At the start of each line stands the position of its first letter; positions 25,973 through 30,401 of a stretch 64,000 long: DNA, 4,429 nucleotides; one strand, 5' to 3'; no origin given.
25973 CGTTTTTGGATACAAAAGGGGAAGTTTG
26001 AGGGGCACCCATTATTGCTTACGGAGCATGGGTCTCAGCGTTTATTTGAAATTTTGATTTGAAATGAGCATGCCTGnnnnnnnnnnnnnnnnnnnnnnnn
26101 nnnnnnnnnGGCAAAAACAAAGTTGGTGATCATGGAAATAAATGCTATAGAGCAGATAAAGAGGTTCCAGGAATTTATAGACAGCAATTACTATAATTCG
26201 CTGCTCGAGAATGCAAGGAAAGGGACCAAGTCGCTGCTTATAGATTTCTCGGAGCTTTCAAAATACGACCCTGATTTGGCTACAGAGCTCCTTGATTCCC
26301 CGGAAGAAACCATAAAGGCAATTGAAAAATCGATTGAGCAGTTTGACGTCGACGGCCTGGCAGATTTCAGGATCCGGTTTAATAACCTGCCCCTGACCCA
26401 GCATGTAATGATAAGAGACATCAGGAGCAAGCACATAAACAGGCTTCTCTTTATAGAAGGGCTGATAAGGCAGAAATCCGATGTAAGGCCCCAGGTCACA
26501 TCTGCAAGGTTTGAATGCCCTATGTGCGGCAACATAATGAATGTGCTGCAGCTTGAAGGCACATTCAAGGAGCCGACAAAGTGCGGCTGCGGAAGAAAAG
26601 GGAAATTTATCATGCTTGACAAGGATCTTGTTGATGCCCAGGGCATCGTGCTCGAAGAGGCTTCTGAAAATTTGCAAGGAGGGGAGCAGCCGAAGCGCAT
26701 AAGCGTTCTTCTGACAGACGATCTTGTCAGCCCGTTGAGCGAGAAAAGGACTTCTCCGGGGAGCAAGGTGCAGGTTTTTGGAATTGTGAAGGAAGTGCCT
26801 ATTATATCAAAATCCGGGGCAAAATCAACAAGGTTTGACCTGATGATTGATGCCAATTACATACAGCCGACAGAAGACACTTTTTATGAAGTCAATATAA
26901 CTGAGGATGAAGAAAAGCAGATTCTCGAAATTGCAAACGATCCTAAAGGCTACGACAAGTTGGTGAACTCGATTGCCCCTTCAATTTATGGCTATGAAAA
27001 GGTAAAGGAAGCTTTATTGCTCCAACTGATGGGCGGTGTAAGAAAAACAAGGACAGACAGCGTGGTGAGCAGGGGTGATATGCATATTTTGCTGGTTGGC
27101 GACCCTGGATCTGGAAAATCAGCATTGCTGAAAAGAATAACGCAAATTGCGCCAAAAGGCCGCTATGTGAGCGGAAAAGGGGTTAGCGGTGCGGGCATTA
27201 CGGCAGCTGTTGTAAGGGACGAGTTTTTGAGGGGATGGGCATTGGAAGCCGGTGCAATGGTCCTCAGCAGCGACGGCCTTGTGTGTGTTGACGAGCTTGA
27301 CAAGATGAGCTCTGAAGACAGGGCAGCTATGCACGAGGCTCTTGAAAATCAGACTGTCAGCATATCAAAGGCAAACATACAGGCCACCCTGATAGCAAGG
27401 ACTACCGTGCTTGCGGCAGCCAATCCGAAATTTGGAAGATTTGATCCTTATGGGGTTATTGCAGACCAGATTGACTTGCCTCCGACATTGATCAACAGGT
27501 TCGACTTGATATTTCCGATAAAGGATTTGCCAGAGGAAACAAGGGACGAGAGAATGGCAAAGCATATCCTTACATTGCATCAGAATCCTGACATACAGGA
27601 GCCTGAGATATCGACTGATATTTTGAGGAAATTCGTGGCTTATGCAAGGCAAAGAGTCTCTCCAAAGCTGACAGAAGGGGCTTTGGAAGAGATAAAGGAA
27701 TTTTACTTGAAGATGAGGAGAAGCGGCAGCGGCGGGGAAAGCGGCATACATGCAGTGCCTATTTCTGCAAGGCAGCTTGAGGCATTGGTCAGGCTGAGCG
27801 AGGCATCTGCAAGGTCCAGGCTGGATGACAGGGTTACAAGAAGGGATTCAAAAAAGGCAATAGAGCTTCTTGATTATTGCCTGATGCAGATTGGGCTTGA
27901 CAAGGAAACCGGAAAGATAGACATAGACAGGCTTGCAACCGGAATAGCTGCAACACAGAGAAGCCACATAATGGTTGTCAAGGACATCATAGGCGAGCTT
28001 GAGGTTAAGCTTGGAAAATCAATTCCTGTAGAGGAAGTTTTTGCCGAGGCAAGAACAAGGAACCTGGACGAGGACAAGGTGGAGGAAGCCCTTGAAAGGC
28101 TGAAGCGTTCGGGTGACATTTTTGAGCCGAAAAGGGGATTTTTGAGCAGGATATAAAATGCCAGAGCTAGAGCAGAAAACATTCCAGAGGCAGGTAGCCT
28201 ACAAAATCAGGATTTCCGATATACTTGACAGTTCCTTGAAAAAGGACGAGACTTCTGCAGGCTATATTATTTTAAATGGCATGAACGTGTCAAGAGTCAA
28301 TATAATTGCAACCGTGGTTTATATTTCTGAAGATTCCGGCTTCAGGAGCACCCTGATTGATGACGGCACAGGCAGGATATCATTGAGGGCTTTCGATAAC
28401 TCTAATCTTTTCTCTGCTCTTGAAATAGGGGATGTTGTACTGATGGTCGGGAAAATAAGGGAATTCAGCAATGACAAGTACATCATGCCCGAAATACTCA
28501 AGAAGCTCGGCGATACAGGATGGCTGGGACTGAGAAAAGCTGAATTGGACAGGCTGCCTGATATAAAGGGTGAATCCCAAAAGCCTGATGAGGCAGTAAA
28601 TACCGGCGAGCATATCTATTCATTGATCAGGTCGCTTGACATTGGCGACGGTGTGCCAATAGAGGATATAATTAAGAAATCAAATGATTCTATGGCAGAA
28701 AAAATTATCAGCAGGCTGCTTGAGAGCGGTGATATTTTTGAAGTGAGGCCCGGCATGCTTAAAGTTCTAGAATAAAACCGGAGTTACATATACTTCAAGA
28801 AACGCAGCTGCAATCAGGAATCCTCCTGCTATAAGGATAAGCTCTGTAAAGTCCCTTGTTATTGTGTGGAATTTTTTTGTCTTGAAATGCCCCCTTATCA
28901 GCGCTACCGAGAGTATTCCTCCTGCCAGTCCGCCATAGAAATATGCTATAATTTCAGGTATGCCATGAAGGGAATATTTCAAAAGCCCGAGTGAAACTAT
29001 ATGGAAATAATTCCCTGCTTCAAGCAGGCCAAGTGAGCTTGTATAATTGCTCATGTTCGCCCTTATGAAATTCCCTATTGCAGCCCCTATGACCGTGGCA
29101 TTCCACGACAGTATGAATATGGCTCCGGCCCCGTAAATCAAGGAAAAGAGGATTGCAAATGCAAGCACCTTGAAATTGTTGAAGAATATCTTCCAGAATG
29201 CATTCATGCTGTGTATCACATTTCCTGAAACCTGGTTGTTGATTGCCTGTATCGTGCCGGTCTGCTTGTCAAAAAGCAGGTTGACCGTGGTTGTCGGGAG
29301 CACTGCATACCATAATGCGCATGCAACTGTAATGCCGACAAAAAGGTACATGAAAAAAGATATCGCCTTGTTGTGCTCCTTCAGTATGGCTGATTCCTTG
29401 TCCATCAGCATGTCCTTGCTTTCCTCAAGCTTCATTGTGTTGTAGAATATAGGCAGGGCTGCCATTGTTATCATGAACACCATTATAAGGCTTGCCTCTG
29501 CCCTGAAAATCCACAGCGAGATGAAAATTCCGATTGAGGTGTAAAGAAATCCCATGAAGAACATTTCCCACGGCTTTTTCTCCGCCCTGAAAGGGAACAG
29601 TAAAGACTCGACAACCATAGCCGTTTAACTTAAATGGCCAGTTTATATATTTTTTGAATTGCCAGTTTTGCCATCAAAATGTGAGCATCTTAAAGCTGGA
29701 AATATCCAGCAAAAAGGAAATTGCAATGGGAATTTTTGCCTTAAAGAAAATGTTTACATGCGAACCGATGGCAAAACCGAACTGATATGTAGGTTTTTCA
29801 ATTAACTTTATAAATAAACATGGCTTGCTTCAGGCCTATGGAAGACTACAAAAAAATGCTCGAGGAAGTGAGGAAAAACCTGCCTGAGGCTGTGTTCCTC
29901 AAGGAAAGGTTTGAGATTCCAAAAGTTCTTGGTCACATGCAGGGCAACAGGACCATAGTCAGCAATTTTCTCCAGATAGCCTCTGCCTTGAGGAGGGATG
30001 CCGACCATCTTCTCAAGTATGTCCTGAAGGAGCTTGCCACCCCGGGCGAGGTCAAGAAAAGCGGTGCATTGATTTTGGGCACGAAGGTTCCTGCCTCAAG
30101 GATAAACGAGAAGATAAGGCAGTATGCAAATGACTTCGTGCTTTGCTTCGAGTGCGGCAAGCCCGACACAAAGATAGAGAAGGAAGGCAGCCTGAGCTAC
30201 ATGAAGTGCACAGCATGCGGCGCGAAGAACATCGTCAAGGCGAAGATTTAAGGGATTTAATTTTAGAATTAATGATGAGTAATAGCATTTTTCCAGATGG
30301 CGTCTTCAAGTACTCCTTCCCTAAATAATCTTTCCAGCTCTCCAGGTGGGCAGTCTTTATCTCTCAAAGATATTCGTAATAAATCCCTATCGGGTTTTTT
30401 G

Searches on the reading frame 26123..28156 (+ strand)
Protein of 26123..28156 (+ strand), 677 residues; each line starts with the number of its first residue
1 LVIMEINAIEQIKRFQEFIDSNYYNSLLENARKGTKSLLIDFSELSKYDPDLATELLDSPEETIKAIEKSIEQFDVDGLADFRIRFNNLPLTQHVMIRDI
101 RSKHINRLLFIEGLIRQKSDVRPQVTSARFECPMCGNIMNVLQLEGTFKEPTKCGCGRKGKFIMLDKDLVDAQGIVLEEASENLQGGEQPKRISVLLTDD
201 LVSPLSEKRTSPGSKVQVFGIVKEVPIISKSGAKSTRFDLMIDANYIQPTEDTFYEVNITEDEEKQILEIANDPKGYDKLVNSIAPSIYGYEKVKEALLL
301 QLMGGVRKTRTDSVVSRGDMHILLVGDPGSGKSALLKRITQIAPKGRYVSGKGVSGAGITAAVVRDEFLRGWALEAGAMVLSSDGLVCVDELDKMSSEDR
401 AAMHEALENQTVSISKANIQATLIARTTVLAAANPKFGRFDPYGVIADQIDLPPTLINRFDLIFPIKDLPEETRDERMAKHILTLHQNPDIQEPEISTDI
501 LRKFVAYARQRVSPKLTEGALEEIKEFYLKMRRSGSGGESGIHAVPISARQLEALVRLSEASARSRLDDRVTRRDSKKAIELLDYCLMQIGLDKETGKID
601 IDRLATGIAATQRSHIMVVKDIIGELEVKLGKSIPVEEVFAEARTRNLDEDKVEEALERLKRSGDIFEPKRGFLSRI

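Call 10: search_protein_families(library=pfam, proteins=[window:26123-28156:+])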
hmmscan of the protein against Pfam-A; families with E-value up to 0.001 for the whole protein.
window:26123-28156:+ (677 aa): 12 families
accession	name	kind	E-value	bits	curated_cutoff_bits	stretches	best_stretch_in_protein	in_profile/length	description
PF00493.29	MCM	-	1.1e-88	296.6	23.3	1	264-486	2-224/224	MCM P-loop domain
PF17855.7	MCM_lid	-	8.6e-25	87.5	27.4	1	499-586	1-86/87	MCM AAA-lid domain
PF17207.9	MCM_OB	-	1.3e-22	80.4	24.8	1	97-225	2-125/126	MCM OB domain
PF01078.27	Mg_chelatase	-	1.4e-12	47.9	20.3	2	374-435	97-158/207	Magnesium chelatase, subunit ChlI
PF21120.3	MCM_WH_arc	-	2.8e-09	37.3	26.1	1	616-674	3-62/63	Archaeal MCM, winged-helix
PF14551.11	MCM_N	-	1.2e-08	35.7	24.9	1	13-74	2-72/95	MCM N-terminal domain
PF13191.12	AAA_16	-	1.3e-07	32.8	32.6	1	315-412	19-125/167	AAA ATPase domain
PF07728.20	AAA_5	-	5.5e-05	23.6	22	1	321-435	1-123/139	AAA domain (dynein-related subfamily)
PF07726.17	AAA_3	-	0.00012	22.4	27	1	321-435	1-112/131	ATPase family associated with various cellular activities (AAA)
PF13604.12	AAA_30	-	0.00036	20.8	27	0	313-411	12-116/191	AAA domain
PF00004.35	AAA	-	0.0004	21.3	21.2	0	322-434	1-109/131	ATPase family associated with various cellular activities (AAA)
PF13401.12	AAA_22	-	0.00059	20.6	27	0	318-374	4-60/130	AAA domain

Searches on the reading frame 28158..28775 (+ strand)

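Call 59: search_protein_families(library=pfam, proteins=[window:28158-28775:+], max_evalue=0.001)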
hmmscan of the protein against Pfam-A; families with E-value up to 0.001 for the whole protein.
window:28158-28775:+ (205 aa): 2 families
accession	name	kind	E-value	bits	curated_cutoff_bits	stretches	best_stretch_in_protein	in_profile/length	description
PF01336.31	tRNA_anti-codon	-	5.7e-06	26.6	27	1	48-106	2-63/75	OB-fold nucleic acid binding domain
PF16100.11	RMI2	-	0.00058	20.1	29.4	1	37-106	33-100/132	RecQ-mediated genome instability protein 2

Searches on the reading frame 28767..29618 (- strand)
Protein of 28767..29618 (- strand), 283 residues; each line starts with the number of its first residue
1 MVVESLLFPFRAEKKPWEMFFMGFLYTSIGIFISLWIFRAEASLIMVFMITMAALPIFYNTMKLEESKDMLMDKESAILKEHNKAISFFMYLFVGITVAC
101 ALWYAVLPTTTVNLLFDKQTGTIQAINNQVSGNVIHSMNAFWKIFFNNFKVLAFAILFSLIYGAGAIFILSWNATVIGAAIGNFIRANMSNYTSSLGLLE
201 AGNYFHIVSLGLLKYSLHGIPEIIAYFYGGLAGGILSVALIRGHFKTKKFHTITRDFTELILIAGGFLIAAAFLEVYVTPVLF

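Call 59: search_protein_families(library=pfam, proteins=[window:28767-29618:-], max_evalue=0.001)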
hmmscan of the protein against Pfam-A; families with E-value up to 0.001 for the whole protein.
window:28767-29618:- (283 aa): 1 family
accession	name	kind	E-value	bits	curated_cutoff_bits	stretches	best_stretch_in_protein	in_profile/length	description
PF01944.22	SpoIIM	-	8.3e-13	49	26.9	1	92-280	9-163/163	Stage II sporulation protein M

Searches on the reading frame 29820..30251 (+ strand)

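Call 59: search_protein_families(library=pfam, proteins=[window:29820-30251:+], max_evalue=0.001)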
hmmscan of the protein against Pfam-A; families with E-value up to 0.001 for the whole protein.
window:29820-30251:+ (143 aa): 1 family
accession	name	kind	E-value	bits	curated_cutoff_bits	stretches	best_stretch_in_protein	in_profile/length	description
PF01873.23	eIF-5_eIF-2B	-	3.1e-33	114.6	27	1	28-136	8-117/117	Domain found in IF2B/IF5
